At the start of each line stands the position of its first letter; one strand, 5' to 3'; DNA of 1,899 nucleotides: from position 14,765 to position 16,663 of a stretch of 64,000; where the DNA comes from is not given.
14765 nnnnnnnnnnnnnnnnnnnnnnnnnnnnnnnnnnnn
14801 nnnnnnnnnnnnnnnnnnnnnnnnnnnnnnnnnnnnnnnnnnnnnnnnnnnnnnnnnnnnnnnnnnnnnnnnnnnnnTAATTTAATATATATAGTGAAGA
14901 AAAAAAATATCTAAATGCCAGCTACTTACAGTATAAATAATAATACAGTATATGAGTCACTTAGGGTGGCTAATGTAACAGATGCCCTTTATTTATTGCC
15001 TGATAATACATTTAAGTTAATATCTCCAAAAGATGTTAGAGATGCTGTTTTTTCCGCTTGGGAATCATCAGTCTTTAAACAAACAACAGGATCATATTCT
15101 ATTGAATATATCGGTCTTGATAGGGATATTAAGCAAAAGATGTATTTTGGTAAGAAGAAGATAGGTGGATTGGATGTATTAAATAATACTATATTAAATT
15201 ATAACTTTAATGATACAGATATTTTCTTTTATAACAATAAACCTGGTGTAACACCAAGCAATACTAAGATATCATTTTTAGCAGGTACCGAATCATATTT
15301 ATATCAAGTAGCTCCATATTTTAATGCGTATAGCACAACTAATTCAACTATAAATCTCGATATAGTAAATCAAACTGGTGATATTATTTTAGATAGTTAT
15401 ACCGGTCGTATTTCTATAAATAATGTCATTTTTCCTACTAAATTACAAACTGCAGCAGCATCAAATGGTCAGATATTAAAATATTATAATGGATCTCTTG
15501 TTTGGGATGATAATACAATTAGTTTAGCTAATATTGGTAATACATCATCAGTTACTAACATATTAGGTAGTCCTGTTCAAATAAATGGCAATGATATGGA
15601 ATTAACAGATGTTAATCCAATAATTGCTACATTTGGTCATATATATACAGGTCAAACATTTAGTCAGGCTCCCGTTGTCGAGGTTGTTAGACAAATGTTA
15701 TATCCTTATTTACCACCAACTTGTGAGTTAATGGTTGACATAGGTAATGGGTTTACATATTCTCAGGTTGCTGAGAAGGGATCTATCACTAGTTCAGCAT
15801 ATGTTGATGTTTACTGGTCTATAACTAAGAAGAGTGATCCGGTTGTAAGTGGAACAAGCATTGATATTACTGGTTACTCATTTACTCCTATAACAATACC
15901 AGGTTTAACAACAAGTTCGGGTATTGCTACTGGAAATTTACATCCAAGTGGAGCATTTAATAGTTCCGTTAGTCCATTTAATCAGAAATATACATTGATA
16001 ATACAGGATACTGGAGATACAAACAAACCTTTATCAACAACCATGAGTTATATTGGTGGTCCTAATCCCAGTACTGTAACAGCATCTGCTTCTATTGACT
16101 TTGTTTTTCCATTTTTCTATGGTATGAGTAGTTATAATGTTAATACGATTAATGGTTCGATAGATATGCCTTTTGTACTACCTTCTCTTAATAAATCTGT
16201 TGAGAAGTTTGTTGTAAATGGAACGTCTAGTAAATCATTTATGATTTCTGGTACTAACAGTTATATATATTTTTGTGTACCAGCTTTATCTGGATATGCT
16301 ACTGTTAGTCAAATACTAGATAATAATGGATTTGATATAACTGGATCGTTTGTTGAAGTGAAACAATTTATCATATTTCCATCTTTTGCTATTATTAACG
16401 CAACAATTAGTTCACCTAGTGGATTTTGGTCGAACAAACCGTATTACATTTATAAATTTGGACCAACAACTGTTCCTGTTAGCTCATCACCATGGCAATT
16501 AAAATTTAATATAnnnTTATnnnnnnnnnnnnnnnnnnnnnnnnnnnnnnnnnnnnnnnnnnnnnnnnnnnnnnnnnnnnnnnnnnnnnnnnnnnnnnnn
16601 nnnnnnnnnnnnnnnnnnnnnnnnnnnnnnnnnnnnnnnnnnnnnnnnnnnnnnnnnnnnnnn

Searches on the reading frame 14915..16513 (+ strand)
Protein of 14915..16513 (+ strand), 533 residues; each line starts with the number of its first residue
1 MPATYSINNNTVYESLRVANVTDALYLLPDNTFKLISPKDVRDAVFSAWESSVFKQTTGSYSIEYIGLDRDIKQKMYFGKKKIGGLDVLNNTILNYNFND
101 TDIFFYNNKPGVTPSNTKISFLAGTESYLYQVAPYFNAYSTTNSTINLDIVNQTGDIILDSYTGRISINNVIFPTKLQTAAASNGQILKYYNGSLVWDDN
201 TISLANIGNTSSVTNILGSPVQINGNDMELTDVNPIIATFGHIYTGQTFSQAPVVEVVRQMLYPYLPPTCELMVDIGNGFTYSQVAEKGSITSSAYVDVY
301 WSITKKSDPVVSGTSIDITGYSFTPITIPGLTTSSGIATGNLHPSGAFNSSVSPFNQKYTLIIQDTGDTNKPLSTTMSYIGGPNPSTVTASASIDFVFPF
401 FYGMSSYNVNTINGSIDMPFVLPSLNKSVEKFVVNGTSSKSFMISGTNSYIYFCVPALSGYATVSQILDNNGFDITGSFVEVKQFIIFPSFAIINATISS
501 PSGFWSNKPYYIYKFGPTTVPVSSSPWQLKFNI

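Call 3: search_protein_families(library=pfam, proteins=[window:14915-16513:+], max_evalue=1)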
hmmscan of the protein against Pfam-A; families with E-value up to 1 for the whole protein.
window:14915-16513:+ (533 aa): 0 families

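Call 4: search_protein_families(library=phrogs, proteins=[window:14915-16513:+], max_evalue=0.01)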
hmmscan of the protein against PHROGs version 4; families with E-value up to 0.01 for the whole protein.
window:14915-16513:+ (533 aa): 0 families

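Call 58: search_dna_similar(query=window:14915-16513:+, collection=phages, mode=protein, max_evalue=0.001, max_rows=25)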
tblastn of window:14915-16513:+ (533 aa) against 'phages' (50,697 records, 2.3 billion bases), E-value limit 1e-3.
Records with a match: 2; places in all: 4; records where one place covers at least 80% of the query: 2.
Best place of each record, by identity: <60% 2.
By first word of the organism name: uncultured 2.
By host as written in the record: - 2.
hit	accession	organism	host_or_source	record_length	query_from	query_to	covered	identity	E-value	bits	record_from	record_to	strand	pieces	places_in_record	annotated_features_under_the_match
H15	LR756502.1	uncultured phage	metagenomic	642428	1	526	99%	38.7%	4e-79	276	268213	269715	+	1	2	record has no annotation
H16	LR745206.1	uncultured phage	metagenomic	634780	28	515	92%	32.6%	4e-49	188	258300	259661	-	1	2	record has no annotation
